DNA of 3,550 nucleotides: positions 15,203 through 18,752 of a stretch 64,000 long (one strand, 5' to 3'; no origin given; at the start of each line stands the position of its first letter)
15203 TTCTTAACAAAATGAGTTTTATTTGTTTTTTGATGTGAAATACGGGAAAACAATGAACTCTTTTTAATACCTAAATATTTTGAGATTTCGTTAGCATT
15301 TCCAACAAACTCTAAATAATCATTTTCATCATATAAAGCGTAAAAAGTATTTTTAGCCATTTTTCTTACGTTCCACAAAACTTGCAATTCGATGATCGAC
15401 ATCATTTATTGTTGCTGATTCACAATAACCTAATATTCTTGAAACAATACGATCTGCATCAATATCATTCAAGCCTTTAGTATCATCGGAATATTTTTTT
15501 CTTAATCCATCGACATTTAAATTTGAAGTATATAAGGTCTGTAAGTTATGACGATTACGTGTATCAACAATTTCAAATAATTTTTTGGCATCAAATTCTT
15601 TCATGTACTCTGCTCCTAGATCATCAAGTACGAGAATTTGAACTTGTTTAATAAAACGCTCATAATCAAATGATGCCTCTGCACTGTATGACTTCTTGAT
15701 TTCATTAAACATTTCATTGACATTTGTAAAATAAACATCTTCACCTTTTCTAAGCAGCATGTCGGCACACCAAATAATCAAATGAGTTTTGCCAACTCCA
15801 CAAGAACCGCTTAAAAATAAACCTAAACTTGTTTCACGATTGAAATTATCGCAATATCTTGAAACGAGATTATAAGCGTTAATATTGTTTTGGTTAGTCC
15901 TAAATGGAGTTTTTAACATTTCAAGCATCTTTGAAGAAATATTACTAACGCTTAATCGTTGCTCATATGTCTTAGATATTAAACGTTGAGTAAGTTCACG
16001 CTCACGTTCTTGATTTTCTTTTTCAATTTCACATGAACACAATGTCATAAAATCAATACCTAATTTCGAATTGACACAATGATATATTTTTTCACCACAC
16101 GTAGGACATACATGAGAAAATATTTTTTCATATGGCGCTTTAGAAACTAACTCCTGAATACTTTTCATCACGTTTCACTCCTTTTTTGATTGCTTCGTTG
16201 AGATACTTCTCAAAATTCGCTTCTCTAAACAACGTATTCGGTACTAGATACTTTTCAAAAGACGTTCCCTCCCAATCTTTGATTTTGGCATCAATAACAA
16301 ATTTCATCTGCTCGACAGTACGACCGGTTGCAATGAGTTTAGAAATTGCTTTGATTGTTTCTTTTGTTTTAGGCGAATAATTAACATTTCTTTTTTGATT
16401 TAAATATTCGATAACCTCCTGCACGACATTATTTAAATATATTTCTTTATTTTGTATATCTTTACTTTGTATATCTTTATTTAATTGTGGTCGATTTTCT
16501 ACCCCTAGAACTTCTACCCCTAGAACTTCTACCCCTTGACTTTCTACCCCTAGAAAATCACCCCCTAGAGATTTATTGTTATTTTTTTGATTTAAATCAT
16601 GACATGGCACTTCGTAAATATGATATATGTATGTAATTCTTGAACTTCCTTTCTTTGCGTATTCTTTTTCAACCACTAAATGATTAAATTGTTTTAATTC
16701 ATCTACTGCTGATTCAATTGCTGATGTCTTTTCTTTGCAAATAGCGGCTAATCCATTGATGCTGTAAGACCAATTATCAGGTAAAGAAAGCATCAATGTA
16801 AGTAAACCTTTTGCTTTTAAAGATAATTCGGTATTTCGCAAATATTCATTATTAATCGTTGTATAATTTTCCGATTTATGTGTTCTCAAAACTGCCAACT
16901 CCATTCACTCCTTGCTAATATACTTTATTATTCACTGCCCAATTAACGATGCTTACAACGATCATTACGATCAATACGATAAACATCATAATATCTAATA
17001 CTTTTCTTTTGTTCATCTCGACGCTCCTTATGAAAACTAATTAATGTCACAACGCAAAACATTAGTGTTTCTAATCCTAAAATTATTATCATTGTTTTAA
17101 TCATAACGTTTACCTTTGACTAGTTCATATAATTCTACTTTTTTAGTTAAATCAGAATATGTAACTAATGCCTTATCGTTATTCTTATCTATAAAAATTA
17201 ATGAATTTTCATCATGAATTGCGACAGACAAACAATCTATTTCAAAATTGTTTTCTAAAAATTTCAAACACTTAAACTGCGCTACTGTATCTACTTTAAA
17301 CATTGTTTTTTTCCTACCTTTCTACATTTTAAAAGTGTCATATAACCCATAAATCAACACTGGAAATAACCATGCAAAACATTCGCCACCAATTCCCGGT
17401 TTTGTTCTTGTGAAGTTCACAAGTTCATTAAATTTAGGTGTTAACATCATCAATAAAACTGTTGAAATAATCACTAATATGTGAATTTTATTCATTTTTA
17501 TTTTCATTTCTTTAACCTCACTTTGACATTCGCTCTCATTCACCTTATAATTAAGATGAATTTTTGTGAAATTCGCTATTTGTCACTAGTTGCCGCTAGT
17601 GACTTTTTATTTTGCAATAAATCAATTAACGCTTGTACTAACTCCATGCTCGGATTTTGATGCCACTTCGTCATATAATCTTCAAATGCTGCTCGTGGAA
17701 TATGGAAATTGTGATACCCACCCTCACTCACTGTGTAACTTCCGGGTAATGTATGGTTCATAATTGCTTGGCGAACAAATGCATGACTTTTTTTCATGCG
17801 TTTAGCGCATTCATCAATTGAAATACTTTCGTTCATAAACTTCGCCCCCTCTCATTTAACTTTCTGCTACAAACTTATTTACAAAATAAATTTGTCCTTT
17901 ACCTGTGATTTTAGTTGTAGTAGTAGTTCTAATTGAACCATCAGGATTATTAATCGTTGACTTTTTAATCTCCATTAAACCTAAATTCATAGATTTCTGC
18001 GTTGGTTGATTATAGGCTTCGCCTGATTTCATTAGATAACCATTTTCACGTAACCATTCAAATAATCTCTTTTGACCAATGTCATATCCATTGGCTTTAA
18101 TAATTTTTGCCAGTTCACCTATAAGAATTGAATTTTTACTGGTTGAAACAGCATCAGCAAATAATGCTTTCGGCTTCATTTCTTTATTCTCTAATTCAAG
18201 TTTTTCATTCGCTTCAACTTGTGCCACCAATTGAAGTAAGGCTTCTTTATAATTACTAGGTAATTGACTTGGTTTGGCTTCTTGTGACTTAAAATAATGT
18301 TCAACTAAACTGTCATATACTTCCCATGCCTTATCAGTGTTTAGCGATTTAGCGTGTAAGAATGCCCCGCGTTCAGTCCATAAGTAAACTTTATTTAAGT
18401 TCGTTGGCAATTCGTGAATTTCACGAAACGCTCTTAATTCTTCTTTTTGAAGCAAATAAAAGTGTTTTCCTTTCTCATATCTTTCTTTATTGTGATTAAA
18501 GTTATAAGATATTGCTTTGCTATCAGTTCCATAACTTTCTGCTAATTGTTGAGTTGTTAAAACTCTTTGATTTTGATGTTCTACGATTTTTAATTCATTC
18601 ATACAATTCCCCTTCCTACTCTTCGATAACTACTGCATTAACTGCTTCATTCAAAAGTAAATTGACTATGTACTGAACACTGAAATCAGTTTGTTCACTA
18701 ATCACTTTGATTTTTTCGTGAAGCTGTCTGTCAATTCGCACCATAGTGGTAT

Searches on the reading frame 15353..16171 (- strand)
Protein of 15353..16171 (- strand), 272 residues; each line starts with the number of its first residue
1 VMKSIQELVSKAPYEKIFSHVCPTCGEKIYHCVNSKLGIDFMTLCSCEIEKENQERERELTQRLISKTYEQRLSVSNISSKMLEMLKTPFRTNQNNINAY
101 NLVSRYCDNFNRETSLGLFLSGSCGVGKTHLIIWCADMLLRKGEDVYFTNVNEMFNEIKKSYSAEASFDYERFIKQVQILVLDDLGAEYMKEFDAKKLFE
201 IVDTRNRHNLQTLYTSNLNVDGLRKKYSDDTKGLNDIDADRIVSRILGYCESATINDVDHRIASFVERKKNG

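Call 64: search_protein_families(library=phrogs, proteins=[window:15353-16171:-], max_evalue=0.00001)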
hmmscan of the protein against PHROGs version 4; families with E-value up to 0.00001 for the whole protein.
window:15353-16171:- (272 aa): 4 families
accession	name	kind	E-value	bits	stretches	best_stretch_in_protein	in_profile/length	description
phrog_50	-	DNA, RNA and nucleotide metabolism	3.2e-48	166.1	1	10-262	266-511/570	DnaC-like helicase loader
phrog_3277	-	DNA, RNA and nucleotide metabolism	1e-27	98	1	113-263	8-155/168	DnaC-like helicase loader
phrog_26922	-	DNA, RNA and nucleotide metabolism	1.1e-08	36.6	1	170-258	5-82/92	DnaC-like helicase loader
phrog_27475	-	unknown function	1e-07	31.8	1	117-243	444-569/599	-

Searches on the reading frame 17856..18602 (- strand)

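Call 64: search_protein_families(library=phrogs, proteins=[window:17856-18602:-], max_evalue=0.00001)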
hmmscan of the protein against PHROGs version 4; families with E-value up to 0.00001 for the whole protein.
window:17856-18602:- (248 aa): 15 families
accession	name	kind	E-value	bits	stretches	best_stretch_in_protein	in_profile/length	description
phrog_63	-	transcription regulation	8.2e-66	224.1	1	2-247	118-359/431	anti-repressor Ant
phrog_9438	-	transcription regulation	2.7e-44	150.9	1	140-246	6-113/121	anti-repressor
phrog_130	-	transcription regulation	1.9e-39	137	1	108-247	268-411/480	anti-repressor Ant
phrog_2379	-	transcription regulation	4e-32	112.5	1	2-123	8-136/187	anti-repressor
phrog_1760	-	transcription regulation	2.7e-31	110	1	2-137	8-158/232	anti-repressor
phrog_7755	-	transcription regulation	9.8e-31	108.2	1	1-110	121-232/282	anti-repressor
phrog_373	-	transcription regulation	1.2e-29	104.8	1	1-147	86-226/373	anti-repressor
phrog_4792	-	transcription regulation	4.7e-28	99.6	1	2-126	13-141/268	anti-repressor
phrog_8244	-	unknown function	5.9e-26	92.5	1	2-161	8-176/383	-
phrog_1726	-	transcription regulation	5.9e-23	83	1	2-152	5-160/264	anti-repressor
phrog_15968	-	transcription regulation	4.2e-21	76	1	180-247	1-69/73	anti-repressor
phrog_2127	-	transcription regulation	1.3e-17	65.5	1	2-113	12-128/313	anti-repressor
phrog_4608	-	transcription regulation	4.5e-15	57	1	2-148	10-161/268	anti-repressor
phrog_377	-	transcription regulation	1.3e-10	42.5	1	5-127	11-125/213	anti-repressor Ant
phrog_4936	-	transcription regulation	2.3e-09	38.6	1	7-138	34-153/257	transcriptional regulator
